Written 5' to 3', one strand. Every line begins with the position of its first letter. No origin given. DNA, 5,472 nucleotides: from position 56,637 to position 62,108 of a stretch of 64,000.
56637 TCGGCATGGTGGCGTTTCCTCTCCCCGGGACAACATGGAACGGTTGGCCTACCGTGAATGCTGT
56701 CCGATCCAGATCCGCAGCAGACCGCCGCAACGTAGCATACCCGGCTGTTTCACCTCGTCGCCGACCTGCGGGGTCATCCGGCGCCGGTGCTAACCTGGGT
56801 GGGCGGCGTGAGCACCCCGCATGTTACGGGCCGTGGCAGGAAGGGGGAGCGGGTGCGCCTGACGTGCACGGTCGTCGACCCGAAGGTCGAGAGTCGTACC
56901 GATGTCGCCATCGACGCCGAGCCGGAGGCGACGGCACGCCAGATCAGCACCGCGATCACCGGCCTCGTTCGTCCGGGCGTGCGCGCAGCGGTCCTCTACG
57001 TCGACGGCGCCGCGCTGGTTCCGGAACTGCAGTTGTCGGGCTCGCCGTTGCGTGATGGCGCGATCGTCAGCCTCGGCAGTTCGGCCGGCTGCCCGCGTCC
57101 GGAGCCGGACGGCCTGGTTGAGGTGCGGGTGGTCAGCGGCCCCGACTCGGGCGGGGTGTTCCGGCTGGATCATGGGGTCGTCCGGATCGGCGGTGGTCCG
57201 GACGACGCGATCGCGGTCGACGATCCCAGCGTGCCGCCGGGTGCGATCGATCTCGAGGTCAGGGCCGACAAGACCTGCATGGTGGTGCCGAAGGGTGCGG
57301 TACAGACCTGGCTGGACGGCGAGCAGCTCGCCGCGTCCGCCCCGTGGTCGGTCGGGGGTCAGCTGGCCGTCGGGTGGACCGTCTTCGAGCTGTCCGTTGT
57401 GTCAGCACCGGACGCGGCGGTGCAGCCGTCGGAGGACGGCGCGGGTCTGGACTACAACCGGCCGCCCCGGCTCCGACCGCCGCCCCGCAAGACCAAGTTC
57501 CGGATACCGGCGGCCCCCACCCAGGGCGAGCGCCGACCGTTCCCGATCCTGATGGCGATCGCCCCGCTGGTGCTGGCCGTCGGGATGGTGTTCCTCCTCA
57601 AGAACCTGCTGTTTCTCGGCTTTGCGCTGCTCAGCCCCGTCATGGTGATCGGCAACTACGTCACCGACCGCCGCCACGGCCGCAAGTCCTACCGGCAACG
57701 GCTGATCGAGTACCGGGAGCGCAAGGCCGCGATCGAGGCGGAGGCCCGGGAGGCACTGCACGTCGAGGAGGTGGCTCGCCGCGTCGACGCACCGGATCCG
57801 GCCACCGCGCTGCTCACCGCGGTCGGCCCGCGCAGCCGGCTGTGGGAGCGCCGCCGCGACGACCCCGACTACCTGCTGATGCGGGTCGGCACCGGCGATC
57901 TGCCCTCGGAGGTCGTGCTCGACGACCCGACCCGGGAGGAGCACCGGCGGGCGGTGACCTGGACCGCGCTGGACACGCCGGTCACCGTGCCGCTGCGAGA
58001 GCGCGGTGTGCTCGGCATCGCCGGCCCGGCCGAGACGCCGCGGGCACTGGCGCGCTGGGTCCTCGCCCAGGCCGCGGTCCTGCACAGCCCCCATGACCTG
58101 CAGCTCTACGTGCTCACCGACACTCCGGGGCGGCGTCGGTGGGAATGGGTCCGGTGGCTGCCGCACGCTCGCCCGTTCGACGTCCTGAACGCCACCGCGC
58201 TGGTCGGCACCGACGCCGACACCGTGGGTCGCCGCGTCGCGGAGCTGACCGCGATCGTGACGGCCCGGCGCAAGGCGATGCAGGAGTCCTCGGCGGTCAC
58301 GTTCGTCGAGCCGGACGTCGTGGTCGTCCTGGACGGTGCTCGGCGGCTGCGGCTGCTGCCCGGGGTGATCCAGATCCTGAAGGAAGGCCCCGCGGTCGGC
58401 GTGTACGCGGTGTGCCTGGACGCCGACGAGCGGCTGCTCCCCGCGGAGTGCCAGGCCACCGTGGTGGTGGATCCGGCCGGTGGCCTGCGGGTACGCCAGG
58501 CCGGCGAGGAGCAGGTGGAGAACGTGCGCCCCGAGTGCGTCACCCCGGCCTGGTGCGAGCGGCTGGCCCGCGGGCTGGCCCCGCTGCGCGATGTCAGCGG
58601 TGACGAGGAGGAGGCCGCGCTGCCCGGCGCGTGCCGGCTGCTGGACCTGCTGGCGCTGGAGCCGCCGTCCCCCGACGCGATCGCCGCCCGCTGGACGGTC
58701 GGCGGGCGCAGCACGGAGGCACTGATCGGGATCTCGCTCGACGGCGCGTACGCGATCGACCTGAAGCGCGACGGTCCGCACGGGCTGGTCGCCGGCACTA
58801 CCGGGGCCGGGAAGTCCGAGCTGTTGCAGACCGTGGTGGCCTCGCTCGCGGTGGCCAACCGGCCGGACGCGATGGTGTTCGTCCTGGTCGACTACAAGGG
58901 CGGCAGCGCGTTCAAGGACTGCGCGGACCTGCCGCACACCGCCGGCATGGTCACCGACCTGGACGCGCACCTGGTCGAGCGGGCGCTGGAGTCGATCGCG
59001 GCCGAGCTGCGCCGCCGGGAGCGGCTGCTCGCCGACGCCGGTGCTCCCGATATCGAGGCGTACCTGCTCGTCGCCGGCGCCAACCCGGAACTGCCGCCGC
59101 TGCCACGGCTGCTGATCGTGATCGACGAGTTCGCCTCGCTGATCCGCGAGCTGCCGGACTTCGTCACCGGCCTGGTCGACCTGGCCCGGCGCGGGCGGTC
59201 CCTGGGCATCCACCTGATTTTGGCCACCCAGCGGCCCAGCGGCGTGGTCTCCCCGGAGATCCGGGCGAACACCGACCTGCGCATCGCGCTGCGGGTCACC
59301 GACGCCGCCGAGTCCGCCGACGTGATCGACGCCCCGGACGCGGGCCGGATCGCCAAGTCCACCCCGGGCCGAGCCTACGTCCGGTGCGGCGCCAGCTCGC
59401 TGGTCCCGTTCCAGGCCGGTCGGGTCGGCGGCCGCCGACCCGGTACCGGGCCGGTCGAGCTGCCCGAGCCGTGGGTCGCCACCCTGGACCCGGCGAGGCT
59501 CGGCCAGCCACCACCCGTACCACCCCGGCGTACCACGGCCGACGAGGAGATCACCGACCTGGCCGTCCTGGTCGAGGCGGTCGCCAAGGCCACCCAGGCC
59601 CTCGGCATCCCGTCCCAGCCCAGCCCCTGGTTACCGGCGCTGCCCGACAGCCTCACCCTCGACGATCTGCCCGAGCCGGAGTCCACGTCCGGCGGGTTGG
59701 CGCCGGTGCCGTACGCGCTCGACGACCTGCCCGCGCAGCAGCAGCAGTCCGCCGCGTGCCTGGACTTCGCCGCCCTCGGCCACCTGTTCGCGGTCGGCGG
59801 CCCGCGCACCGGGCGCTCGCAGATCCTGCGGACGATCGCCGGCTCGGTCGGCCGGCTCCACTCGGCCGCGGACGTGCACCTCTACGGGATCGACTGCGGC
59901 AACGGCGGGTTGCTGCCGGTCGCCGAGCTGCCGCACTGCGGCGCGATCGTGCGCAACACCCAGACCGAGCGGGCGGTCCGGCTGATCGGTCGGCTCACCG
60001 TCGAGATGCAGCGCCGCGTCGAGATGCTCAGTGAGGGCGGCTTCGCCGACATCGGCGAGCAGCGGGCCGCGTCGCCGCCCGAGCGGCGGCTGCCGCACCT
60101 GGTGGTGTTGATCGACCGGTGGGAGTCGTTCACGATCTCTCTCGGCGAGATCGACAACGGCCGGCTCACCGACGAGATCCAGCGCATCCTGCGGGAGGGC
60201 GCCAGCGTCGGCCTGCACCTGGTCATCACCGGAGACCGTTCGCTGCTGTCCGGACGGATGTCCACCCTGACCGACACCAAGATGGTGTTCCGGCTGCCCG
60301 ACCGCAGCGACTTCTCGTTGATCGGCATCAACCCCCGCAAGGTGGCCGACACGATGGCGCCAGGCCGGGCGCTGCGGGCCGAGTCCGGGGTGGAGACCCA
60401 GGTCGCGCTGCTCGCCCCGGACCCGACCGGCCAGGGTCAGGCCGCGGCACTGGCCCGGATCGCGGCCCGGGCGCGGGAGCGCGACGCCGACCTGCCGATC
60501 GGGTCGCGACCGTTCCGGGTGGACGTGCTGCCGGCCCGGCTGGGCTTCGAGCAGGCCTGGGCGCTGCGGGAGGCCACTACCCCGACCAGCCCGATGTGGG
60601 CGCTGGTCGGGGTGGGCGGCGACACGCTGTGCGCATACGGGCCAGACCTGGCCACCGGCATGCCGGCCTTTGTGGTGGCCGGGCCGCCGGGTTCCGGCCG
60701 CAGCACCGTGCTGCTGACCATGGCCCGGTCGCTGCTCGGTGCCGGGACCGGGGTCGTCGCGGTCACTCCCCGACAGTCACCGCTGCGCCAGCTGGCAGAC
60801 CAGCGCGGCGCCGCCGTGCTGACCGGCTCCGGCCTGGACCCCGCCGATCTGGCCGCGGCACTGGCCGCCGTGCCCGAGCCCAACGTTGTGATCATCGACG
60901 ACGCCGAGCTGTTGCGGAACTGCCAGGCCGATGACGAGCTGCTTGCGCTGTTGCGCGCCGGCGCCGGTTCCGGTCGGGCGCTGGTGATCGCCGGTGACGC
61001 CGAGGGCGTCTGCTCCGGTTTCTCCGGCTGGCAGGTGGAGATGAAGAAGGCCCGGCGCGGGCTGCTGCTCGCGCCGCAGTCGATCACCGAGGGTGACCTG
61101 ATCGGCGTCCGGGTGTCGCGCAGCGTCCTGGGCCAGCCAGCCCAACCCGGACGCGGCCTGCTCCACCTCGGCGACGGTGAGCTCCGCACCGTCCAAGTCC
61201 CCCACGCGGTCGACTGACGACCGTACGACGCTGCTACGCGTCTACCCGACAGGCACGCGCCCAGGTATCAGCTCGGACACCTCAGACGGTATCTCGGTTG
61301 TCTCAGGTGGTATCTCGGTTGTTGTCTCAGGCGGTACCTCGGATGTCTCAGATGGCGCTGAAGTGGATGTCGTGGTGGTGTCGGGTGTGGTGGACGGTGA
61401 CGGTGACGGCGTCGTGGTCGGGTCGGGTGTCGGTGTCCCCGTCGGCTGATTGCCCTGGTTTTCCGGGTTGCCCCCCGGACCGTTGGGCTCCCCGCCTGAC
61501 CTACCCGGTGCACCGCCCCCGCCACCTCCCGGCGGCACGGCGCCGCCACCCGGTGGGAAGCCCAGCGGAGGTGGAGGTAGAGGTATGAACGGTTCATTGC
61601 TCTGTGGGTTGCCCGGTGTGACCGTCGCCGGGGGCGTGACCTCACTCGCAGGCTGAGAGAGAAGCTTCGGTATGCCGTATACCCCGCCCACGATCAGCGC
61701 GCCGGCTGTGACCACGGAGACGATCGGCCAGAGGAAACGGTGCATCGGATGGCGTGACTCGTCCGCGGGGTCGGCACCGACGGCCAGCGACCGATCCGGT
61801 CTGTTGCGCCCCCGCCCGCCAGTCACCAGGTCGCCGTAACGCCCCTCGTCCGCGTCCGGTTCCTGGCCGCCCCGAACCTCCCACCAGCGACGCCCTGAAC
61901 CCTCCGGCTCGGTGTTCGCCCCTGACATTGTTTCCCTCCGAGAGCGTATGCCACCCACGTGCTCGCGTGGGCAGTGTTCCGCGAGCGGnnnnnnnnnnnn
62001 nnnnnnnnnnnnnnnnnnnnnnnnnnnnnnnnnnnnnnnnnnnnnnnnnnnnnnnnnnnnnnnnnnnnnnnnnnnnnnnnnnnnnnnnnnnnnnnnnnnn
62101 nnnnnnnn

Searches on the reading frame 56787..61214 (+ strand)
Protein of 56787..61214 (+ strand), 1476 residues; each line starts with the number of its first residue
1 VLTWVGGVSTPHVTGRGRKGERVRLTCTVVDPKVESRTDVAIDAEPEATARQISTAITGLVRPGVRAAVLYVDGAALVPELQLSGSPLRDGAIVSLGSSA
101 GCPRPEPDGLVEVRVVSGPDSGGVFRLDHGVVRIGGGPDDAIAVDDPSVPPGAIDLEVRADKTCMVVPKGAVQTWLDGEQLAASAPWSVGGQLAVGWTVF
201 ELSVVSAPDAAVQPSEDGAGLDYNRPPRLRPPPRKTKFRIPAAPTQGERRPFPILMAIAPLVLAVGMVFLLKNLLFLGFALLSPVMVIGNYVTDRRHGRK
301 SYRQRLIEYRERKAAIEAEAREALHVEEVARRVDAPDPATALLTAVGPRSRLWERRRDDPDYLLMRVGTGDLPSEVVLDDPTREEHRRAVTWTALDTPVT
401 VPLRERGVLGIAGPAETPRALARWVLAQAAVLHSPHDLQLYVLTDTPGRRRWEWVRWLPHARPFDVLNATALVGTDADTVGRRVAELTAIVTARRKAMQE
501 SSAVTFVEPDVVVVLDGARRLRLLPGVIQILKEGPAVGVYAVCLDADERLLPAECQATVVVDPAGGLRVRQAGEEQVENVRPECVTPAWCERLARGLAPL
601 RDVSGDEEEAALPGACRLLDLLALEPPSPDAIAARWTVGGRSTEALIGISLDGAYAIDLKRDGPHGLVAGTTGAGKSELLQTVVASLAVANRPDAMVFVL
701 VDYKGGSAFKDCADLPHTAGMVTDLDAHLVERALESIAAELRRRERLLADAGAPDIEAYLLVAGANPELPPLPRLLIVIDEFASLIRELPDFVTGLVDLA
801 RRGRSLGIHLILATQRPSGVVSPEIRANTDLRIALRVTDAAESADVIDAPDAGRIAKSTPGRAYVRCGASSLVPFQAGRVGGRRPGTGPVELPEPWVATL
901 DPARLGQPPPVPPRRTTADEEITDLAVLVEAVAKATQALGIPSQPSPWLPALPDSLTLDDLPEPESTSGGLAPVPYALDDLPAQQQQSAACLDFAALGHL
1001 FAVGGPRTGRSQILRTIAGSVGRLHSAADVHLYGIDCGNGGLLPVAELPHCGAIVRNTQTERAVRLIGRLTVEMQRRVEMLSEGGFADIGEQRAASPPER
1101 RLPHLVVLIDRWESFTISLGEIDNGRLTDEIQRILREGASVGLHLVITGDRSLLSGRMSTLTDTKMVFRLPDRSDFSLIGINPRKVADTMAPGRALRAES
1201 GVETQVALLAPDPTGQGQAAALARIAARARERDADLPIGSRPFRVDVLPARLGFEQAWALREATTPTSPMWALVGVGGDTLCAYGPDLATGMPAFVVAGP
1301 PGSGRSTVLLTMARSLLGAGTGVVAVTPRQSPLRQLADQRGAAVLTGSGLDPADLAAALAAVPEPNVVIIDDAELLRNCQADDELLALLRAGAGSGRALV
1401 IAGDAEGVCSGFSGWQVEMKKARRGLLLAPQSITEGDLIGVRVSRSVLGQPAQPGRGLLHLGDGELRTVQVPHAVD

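Call 31: search_protein_families(library=ncbifam, proteins=[window:56787-61214:+], max_evalue=0.001)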
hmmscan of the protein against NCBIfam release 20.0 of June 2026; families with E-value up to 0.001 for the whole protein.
window:56787-61214:+ (1476 aa): 8 families
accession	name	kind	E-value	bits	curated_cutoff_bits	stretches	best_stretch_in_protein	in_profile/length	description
TIGR03928.1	T7_EssCb_Firm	equivalog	1.7e-166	556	778.4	1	222-1317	5-1121/1296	type VII secretion protein EssC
TIGR03924.1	T7SS_EccC_a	equivalog_domain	1.2e-125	420.9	509.15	2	243-882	4-671/673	type VII secretion protein EccCa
TIGR03925.1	T7SS_EccC_b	equivalog_domain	7.6e-89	298.5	346.55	2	928-1317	2-386/564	type VII secretion protein EccCb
NF007615.0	PRK10263.1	equivalog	1.9e-15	55.7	1566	2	767-852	1134-1221/1355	DNA translocase FtsK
NF041214.1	plasmid_TraB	equivalog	3.4e-09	35.8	800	1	659-842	244-414/639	plasmid transfer protein TraB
NF041017.1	DNA_import_CedB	equivalog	2e-06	26.8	700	0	773-816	472-515/590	DNA import protein CedB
TIGR02500.1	type_III_yscD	equivalog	0.00013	21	86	1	112-268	2-143/413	type III secretion system inner membrane ring subunit SctD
TIGR03420.1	DnaA_homol_Hda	equivalog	0.00027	20.5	194.8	0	1342-1405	69-132/226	DnaA regulatory inactivator Hda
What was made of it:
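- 56787..61217 (+): T7SS motor ATPase of 1476 aa, EssC/EccC-like, with an FHA-like N-terminal domain followed by FtsK/SpoIIIE and further P-loop NTPase regions. It lies 2.4 kb from the immunity gene. NCBIfam EssC 556 bits, EccCa 421 bits, EccCb 299 bits, all below their equivalog cut-offs (call 31).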

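Call 77: search_protein_families(library=pfam, proteins=[window:56787-61214:+], max_evalue=1)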
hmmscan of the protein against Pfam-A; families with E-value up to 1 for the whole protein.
window:56787-61214:+ (1476 aa): 25 families
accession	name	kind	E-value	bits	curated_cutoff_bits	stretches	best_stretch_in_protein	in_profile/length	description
PF01580.24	FtsK_SpoIIIE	-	9.5e-53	179.3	24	2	654-818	30-220/221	FtsK/SpoIIIE family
PF13401.12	AAA_22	-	2.3e-11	44.5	27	2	1295-1391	8-106/130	AAA domain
PF16697.10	Yop-YscD_cpl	-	1.7e-09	38.3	33.2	1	114-203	1-91/94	Inner membrane component of T3SS, cytoplasmic domain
PF13191.12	AAA_16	-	8.7e-09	36.5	32.6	2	1289-1401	20-136/167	AAA ATPase domain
PF25199.1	nSTAND_NTPase5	-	1.4e-08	35.1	34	2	1290-1336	39-86/145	Novel STAND NTPase 5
PF13245.12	AAA_19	-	4.9e-06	27.2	25.1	1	1293-1410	12-131/134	AAA domain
PF13604.12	AAA_30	-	0.00016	21.9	27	1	1294-1404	20-124/191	AAA domain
PF13555.12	AAA_29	-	0.00035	20.7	27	1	655-685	15-44/61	P-loop containing region of AAA domain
PF05729.18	NACHT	-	0.003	17.8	26.7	0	667-699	4-39/167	NACHT domain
PF06414.18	Zeta_toxin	-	0.0035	17.3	22.3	1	667-691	20-42/199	Zeta toxin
PF00437.27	T2SSE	-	0.0069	15.5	24.9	0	667-691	146-170/370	Type II/IV secretion system protein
PF01443.25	Viral_helicase1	-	0.0076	16.5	21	0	1296-1334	2-37/228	Viral superfamily 1 RNA helicase core domain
PF13481.12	AAA_25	-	0.023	14.8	27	0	665-688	35-58/195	AAA domain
PF13238.12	AAA_18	-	0.024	15.6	29.4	0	667-697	2-25/128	AAA domain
PF09848.15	SLFN-g3_helicase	-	0.038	13.7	24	0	1295-1378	4-93/354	Schlafen group 3, DNA/RNA helicase domain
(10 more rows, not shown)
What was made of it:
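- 56787..61217 (+): Pfam FtsK_SpoIIIE E=9.5e-53 in two stretches, plus Yop-YscD_cpl (FHA-like) at 38.3 bits against a cut-off of 33.2 (call 77).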

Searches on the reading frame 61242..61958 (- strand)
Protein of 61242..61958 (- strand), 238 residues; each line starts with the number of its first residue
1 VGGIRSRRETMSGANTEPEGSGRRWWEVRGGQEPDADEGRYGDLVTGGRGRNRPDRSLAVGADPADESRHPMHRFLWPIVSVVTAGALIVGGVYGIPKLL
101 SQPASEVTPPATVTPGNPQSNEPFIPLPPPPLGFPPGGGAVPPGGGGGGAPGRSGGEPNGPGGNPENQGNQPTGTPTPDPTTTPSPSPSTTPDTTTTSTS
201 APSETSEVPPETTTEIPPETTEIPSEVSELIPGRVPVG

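Call 7: search_protein_families(library=pfam, proteins=[window:61242-61958:-], max_evalue=1)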
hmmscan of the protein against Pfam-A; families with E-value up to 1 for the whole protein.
window:61242-61958:- (238 aa): 0 families

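Call 31: search_protein_families(library=ncbifam, proteins=[window:61245-61958:-], max_evalue=0.001)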
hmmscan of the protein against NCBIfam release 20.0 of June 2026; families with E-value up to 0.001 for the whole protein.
window:61245-61958:- (238 aa): 0 families

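Call 77: search_protein_families(library=pfam, proteins=[window:61245-61958:-], max_evalue=1)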
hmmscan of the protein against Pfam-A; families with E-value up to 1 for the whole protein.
window:61245-61958:- (238 aa): 0 families
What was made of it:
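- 61242..63181 (-): Three genes of unknown function between the ATPase and the cassette: 206 aa (62561-63181), 191 aa (61989-62564) and 238 aa with a hydrophobic stretch and a Pro/Thr-rich tail (61242-61958). They are listed as context only. No Pfam or NCBIfam hits (calls 7, 31, 77).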
